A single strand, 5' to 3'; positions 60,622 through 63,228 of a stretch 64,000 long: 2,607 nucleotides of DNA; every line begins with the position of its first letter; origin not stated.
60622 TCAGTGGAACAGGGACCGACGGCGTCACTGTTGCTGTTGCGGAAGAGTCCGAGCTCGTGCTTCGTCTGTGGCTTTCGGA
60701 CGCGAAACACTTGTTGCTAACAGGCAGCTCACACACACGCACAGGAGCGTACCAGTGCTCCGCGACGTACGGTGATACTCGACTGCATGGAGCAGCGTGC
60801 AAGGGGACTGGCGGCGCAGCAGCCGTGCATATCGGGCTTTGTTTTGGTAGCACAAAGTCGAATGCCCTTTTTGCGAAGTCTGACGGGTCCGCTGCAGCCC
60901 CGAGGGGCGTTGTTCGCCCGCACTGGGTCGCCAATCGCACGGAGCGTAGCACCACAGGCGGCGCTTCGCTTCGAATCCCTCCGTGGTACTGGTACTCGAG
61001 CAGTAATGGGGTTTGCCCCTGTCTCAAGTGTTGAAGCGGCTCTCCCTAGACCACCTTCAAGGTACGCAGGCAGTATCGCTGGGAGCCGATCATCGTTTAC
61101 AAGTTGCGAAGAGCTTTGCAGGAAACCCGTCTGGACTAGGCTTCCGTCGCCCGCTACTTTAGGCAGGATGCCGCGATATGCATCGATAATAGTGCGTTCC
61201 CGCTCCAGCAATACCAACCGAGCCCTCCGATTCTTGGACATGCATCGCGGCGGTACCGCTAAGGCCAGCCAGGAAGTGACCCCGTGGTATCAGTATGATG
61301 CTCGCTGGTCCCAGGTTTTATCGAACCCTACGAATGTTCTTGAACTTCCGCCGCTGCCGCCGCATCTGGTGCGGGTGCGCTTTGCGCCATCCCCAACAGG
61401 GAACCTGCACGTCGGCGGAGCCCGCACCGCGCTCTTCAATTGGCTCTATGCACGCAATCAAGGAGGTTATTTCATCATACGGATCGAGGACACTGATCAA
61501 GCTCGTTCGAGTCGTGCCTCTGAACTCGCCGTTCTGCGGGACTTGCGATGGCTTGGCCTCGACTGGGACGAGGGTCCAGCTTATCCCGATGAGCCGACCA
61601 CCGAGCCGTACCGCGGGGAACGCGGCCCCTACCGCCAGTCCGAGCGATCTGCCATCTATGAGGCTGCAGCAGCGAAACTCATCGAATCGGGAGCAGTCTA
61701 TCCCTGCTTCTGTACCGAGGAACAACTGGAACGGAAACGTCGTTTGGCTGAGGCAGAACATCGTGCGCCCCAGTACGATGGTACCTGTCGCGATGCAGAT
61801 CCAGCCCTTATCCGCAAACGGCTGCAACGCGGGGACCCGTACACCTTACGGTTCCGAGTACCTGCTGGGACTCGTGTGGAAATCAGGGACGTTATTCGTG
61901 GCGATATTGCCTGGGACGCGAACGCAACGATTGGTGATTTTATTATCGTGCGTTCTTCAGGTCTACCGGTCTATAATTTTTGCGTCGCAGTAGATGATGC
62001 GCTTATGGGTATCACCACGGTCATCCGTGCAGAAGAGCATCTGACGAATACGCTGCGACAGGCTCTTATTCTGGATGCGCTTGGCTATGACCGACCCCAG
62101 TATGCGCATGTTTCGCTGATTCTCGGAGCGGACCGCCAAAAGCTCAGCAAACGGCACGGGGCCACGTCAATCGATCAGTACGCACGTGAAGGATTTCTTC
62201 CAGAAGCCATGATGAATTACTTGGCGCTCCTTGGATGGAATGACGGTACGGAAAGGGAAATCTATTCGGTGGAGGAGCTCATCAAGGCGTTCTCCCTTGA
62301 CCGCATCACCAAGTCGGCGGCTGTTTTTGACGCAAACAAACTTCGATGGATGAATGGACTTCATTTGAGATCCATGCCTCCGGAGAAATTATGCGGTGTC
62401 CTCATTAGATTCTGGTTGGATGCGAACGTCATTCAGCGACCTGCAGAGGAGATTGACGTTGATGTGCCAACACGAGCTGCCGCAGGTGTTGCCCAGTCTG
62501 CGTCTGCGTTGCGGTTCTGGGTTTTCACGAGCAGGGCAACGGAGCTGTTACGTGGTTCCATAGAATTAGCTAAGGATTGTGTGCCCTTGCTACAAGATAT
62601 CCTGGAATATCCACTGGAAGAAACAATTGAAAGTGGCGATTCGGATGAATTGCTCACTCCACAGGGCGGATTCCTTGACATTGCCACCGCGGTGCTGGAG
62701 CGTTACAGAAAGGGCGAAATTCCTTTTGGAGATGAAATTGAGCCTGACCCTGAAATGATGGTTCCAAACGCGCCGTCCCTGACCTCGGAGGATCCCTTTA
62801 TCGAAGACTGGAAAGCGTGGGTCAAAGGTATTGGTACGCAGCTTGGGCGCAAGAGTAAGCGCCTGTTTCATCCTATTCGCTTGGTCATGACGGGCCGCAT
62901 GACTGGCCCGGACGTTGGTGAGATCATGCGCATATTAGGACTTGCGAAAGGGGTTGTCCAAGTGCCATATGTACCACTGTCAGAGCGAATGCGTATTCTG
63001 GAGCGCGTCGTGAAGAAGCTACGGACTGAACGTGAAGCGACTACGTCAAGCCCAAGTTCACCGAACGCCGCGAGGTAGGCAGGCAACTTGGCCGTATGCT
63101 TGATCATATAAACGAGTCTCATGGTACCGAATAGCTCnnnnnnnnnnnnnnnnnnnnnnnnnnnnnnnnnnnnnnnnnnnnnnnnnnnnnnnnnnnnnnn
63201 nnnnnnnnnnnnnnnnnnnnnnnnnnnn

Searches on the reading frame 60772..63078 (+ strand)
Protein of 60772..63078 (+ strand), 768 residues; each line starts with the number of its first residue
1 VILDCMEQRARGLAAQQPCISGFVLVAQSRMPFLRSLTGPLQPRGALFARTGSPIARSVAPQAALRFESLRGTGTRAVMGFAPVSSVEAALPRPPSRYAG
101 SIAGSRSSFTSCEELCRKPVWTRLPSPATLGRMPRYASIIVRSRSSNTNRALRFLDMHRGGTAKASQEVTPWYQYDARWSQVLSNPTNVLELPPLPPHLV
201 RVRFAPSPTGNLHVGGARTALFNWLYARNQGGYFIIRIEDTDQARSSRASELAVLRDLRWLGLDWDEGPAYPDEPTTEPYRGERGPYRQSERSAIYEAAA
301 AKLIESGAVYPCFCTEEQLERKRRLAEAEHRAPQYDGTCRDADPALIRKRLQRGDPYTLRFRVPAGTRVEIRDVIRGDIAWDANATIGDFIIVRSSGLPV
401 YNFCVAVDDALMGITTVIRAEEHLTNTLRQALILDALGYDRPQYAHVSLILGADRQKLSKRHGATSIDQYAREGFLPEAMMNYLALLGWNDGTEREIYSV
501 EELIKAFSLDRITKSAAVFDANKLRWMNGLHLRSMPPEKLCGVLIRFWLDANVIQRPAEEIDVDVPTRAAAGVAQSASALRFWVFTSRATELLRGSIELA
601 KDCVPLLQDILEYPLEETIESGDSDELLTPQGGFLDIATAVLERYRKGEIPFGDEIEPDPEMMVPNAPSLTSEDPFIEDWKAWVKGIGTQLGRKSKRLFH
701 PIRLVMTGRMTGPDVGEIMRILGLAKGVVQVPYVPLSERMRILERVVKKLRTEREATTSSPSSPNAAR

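Call 23: search_protein_families(library=pfam, max_evalue=0.001, proteins=[window:60772-63078:+])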
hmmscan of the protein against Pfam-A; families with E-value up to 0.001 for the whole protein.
window:60772-63078:+ (768 aa): 2 families
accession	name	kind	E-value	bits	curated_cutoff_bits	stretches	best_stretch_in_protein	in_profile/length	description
PF00749.27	tRNA-synt_1c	-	1.8e-98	329.8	23.4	1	200-526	2-314/314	tRNA synthetases class I (E and Q), catalytic domain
PF19269.4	Anticodon_2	-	2.4e-07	31.7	23.6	1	678-723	84-129/141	Anticodon binding domain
